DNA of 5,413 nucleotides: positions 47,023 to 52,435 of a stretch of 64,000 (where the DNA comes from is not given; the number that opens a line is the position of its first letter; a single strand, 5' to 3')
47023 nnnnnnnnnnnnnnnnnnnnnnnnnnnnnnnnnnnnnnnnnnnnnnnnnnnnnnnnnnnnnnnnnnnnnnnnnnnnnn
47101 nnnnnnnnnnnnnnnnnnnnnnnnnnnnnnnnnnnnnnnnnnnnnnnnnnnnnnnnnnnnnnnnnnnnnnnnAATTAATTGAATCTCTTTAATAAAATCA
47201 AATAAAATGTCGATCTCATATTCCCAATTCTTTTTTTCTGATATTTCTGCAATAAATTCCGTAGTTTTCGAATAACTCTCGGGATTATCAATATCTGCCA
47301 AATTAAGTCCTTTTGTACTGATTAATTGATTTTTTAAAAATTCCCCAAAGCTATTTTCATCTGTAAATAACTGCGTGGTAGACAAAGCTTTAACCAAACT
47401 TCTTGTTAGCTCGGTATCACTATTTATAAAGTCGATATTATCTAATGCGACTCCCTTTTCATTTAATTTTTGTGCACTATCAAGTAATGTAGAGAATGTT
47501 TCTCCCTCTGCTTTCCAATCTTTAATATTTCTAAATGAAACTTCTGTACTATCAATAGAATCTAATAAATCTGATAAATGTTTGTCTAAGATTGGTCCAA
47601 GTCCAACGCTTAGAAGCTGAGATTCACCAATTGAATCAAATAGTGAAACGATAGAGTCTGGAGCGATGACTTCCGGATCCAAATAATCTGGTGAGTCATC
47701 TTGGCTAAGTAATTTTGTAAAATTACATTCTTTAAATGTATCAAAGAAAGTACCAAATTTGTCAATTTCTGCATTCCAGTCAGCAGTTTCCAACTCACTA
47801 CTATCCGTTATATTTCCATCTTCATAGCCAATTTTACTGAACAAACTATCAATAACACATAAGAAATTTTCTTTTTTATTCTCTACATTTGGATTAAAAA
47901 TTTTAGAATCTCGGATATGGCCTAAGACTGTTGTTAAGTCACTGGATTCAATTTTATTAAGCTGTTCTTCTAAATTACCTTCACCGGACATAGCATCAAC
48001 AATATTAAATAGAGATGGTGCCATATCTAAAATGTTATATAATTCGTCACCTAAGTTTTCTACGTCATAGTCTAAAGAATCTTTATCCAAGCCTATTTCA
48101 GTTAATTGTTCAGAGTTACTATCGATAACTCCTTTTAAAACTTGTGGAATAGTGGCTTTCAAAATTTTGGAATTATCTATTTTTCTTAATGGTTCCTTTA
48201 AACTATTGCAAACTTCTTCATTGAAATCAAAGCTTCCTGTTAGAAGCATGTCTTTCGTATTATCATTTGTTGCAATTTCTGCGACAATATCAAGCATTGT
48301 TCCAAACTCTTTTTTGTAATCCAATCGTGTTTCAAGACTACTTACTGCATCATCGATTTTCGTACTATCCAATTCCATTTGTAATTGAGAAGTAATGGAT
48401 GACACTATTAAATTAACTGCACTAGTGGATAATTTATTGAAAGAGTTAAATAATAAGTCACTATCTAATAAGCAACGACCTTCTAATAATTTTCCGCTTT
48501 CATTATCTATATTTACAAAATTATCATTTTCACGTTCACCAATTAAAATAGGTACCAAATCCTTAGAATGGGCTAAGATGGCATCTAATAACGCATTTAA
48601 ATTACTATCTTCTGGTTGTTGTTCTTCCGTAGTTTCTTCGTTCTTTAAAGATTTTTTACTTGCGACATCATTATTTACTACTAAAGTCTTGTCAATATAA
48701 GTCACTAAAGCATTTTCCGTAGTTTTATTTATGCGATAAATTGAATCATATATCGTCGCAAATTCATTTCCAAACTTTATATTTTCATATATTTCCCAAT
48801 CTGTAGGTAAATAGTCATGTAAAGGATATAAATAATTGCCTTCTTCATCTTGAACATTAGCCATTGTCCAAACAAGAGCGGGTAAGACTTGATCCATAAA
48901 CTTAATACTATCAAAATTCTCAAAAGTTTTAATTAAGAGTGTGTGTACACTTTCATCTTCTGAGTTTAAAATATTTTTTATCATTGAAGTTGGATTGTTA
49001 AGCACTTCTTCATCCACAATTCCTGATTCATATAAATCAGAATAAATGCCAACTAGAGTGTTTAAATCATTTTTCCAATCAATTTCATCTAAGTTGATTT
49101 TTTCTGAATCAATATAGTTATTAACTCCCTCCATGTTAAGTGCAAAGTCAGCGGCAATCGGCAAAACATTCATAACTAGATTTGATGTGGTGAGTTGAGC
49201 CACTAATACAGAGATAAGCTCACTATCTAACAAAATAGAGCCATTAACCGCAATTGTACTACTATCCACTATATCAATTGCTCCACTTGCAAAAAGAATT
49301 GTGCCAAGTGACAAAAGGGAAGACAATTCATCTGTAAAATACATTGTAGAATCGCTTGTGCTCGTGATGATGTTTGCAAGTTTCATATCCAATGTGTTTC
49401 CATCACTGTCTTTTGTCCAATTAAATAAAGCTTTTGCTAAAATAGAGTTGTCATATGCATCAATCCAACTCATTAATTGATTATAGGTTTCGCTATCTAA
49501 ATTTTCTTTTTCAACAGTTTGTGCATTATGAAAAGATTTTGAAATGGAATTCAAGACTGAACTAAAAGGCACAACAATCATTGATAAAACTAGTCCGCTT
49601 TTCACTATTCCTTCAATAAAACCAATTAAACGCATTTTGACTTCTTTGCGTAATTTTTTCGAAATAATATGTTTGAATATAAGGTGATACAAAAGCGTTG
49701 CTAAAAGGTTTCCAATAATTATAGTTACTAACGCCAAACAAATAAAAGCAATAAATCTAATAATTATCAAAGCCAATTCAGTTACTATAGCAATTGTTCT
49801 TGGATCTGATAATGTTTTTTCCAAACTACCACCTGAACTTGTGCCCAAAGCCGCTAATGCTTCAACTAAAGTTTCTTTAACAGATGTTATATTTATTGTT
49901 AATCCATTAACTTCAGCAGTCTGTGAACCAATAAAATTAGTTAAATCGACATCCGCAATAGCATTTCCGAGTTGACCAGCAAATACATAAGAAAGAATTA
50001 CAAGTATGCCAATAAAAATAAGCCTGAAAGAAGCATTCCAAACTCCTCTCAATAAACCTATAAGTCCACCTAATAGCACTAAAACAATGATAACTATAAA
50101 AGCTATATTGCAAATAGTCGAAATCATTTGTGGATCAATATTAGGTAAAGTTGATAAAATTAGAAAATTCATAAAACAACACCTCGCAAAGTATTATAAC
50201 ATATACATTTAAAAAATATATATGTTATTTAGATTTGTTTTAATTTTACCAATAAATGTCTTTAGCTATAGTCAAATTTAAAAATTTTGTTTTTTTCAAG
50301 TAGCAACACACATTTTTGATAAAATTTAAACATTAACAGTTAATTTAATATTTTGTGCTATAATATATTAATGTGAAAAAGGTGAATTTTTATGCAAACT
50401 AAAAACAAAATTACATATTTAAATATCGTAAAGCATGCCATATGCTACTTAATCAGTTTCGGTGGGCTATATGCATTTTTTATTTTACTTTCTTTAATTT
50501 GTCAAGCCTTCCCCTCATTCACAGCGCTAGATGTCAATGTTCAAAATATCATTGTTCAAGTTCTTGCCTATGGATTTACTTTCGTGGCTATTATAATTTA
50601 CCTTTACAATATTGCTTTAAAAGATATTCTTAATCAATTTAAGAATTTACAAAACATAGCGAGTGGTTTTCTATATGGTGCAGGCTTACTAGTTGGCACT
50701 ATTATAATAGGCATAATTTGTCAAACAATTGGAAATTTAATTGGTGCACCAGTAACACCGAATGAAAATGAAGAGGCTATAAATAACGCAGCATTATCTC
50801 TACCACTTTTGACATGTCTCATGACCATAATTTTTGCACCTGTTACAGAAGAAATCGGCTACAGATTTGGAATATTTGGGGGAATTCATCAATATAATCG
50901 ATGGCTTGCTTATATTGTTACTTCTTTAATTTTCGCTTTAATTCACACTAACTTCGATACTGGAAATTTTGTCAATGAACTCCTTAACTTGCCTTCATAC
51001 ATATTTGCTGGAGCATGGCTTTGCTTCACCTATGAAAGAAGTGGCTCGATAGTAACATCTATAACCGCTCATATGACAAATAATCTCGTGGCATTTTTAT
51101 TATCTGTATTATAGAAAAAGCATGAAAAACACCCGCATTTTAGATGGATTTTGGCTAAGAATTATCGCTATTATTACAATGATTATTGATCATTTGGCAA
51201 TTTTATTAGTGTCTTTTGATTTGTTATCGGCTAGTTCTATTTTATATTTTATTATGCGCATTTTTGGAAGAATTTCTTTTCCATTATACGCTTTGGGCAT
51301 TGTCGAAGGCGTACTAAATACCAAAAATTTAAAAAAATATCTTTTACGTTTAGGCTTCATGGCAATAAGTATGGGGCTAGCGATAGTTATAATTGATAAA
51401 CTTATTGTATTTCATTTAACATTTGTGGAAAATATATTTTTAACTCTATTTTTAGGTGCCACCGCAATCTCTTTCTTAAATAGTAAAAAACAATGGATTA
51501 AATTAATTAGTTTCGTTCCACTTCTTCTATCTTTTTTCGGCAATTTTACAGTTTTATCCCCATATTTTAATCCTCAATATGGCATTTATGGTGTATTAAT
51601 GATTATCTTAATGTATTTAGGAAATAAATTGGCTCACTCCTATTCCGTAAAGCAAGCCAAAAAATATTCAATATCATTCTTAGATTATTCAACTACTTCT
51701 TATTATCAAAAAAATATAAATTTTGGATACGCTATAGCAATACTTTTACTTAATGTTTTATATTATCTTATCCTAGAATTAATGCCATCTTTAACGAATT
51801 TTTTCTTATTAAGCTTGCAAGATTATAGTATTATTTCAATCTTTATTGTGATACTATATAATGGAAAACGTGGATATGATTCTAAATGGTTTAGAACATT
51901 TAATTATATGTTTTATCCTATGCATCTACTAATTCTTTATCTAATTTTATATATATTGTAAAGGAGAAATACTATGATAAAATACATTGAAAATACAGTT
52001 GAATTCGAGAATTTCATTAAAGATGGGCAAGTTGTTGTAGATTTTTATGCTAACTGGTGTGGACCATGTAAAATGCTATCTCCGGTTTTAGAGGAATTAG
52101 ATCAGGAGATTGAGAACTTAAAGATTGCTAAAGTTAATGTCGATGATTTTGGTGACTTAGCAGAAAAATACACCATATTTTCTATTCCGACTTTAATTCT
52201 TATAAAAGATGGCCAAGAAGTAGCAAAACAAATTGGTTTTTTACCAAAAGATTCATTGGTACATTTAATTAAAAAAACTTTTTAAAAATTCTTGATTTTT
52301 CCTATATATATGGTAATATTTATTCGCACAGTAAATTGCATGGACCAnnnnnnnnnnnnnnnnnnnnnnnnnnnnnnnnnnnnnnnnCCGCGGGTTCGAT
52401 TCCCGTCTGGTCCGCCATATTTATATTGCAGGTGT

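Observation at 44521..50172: Monocistronic 1883-aa CvpA-anchored giant protein built from about a dozen degenerate repeat modules, no recognisable family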

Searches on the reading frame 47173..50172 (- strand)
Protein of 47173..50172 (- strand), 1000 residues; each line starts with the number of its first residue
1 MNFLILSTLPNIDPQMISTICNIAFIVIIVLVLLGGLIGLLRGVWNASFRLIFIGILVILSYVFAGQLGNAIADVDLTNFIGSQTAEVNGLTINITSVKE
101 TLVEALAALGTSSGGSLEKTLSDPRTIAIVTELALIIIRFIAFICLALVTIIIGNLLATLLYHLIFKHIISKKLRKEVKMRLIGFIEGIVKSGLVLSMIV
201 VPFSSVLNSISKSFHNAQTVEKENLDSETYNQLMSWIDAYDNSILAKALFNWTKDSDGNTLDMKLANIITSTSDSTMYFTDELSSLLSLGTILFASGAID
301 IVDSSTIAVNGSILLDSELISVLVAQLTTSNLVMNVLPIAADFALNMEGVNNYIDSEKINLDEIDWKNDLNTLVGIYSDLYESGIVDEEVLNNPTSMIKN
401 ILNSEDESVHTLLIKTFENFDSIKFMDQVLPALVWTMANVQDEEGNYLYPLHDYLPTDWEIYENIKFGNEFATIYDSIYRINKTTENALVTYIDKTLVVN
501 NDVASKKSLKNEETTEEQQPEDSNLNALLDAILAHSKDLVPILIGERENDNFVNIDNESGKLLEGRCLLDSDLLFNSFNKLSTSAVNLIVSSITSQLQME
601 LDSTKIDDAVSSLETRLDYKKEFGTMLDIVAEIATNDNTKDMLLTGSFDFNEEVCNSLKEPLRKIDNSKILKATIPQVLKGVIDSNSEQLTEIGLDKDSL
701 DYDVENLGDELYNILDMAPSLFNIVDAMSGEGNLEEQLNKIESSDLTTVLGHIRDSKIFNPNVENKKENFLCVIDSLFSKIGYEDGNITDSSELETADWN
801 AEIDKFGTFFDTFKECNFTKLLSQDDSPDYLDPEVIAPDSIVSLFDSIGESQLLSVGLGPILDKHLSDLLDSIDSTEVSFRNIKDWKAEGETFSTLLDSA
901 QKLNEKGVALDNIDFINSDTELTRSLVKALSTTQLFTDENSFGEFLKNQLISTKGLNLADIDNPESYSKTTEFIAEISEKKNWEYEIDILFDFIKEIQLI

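Call 32: predict_structure(alignment_id=A2)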
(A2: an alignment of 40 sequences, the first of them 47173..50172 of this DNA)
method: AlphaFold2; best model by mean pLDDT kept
length: 1000 residues; sequences in the alignment: 40
mean_pLDDT: 80.7   pTM: 0.61
mean pLDDT of the five models: 80.7, 80.2, 77.2, 73.5, 72.4
residues with pLDDT >= 90: 123; 70-90: 767; 50-70: 79; < 50: 31
segments of 3 or more residues with pLDDT < 50: 1-6, 221-224, 500-520
pLDDT, mean of each block of 10 residues (from residue 1): 45 75 83 84 80 85 83 82 76 83 82 65 78 85 85 80 73 64 82 84 83 73 59 81 77 71 83 75 83 78 68 79 85 83 79 84 88 88 76 75 84 91 91 90 83 87 91 93 88 70 33 33 73 88 87 85 89 88 75 71 82 88 89 84 70 86 89 86 79 82 86 87 80 79 90 89 84 89 87 86 91 85 66 82 92 91 81 75 91 89 78 71 85 87 84 75 83 87 86 80
secondary structure, 60 per line:
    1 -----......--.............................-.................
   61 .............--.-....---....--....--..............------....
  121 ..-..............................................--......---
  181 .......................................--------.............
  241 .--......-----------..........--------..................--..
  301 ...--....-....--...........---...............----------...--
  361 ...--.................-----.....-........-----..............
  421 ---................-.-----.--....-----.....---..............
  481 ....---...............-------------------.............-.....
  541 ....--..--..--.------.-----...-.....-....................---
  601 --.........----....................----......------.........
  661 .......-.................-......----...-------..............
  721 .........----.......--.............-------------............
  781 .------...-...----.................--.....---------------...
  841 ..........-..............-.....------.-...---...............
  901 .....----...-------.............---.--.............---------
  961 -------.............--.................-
elements in order (helices of 4 or more, strands of 3 or more residues): H6-11 H14-42 H44-73 H78-81 E85-88 E91-94 H98-110 H117-122 H124-169 H172-177 H181-219 H228-241 H244-249 H261-270 H279-296 E299-303 E306-309 H311-314 H317-327 H331-345 H366-382 H388-392 H394-401 H407-420 H424-439 H450-453 H459-463 H467-484 H488-502 H522-534 H536-544 H572-576 H578-597 H603-611 H616-635 H640-645 H652-667 H669-685 H687-692 H707-729 H734-740 H743-755 H769-781 H799-815 H818-822 H838-850 H852-865 H867-871 H886-905 H920-932 H939-951 H968-980 H983-999

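Call 35: fold_search(model_id=the predicted structure, library=pdb)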
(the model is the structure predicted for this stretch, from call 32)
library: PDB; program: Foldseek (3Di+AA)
matches with E <= 10: 220; with E <= 0.001: 0
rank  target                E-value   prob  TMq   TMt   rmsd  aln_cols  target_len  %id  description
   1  4pjw_A                5.3e-02  0.41  0.14  0.14  36.5       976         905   10  crystal structure of human Stromal Antigen 2 (SA2) in complex with Sister Chromatid Cohesion protein 1 (Scc1), with bo (released 2014-08-27)
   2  7vf5_A                7.7e-02  0.25  0.13  0.12  38.3      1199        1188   12  Human m6A-METTL associated complex (WTAP, VIRMA, and HAKAI) (released 2022-09-14)
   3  6gx9_A                9.0e-02  0.23  0.11  0.12  40.6      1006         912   12  Crystal structure of the TNPO3 - CPSF6 RSLD complex (released 2019-03-13)
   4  2h4m_A                1.0e-01  0.14  0.08  0.10  38.5      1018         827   11  Karyopherin Beta2/Transportin-M9NLS (released 2006-10-24)
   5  6gx9_B                1.3e-01  0.16  0.10  0.10  40.3      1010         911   12  Crystal structure of the TNPO3 - CPSF6 RSLD complex (released 2019-03-13)
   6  6x9o_A                1.3e-01  0.16  0.11  0.07  42.0      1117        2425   10  High resolution cryoEM structure of huntingtin in complex with HAP40 (released 2020-06-17)
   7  2x1g_F                1.4e-01  0.21  0.11  0.12  41.8      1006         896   10  Crystal structure of Importin13 - Mago-Y14 complex (released 2010-02-16)
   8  8i0s_1                1.5e-01  0.20  0.11  0.12  35.6       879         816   10  The cryo-EM structure of human Bact-II complex (released 2024-07-31)
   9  7zjs_A                1.7e-01  0.18  0.12  0.12  41.1      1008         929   11  Structural basis of centromeric cohesion protection by SGO1 (released 2023-04-26)
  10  3w5k_A                2.1e-01  0.15  0.11  0.12  35.0       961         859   10  Crystal structure of Snail1 and importin beta complex (released 2014-03-05)
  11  7zjs_C                2.3e-01  0.16  0.12  0.13  38.7       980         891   10  Structural basis of centromeric cohesion protection by SGO1 (released 2023-04-26)
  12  5o9z_v                2.6e-01  0.15  0.11  0.12  41.9       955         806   10  Cryo-EM structure of a pre-catalytic human spliceosome primed for activation (B complex) (released 2017-08-16)
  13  7n9f_O                2.8e-01  0.12  0.11  0.08  41.7      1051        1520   11  Structure of the in situ yeast NPC (released 2022-01-26)
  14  4m59_B                3.0e-01  0.11  0.09  0.11  35.3       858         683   10  Crystal structure of the pentatricopeptide repeat protein PPR10 in complex with an 18-nt psaJ RNA element (released 2013-10-30)
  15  4oe1_B                3.0e-01  0.11  0.09  0.11  35.3       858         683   10  Crystal structure of the pentatricopeptide repeat protein PPR10 (C256S/C430S/C449S) in complex with an 18-nt PSAJ rna  (released 2014-09-24)
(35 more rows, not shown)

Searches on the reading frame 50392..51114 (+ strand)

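Call 9: search_protein_families(library=pfam, proteins=[window:50392-51114:+], max_evalue=0.001)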
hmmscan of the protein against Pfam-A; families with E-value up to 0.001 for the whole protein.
window:50392-51114:+ (240 aa): 1 family
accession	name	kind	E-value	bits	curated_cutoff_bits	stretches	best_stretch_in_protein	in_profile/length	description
PF02517.21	Rce1-like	-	1.4e-18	67.4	22.4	1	137-233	3-93/93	Type II CAAX prenyl endopeptidase Rce1-like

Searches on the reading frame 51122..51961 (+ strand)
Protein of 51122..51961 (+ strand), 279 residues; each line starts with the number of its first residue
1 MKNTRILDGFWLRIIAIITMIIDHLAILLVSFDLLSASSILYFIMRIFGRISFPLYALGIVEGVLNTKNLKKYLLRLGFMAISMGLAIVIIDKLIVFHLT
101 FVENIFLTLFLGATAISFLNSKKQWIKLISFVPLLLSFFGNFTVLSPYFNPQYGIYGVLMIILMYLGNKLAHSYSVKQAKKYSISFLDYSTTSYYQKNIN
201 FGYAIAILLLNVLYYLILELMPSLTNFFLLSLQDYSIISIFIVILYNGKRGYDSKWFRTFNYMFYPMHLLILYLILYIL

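Call 9: search_protein_families(library=pfam, proteins=[window:51122-51961:+], max_evalue=0.001)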
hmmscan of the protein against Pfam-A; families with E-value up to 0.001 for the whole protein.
window:51122-51961:+ (279 aa): 1 family
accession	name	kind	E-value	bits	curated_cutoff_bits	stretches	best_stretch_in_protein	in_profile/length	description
PF05857.17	TraX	-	1.5e-22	81.1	25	1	12-275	5-216/217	TraX protein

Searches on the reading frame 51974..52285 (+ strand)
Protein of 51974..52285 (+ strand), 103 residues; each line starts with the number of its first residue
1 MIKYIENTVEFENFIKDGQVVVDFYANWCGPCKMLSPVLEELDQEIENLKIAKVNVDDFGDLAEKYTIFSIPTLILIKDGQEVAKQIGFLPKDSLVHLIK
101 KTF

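Call 9: search_protein_families(library=pfam, proteins=[window:51974-52285:+], max_evalue=0.001)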
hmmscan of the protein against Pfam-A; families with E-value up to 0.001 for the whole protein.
window:51974-52285:+ (103 aa): 6 families
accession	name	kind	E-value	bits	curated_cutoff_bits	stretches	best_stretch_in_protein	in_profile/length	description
PF00085.26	Thioredoxin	-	4.3e-29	101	23.5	1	7-101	6-103/103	Thioredoxin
PF13098.12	Thioredoxin_2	-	3.8e-08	34.1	27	1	19-97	7-102/104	Thioredoxin-like domain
PF14595.12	Thioredoxin_9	-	5.3e-08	33.3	25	1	5-92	29-119/129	Thioredoxin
PF13905.12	Thioredoxin_8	-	1.5e-07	32.1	27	1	20-58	4-45/94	Thioredoxin-like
PF00578.27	AhpC-TSA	-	6.2e-07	29.8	26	1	7-93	16-104/124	AhpC/TSA family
PF08534.16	Redoxin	-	0.00027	21.2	26.6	1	7-56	19-70/148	Redoxin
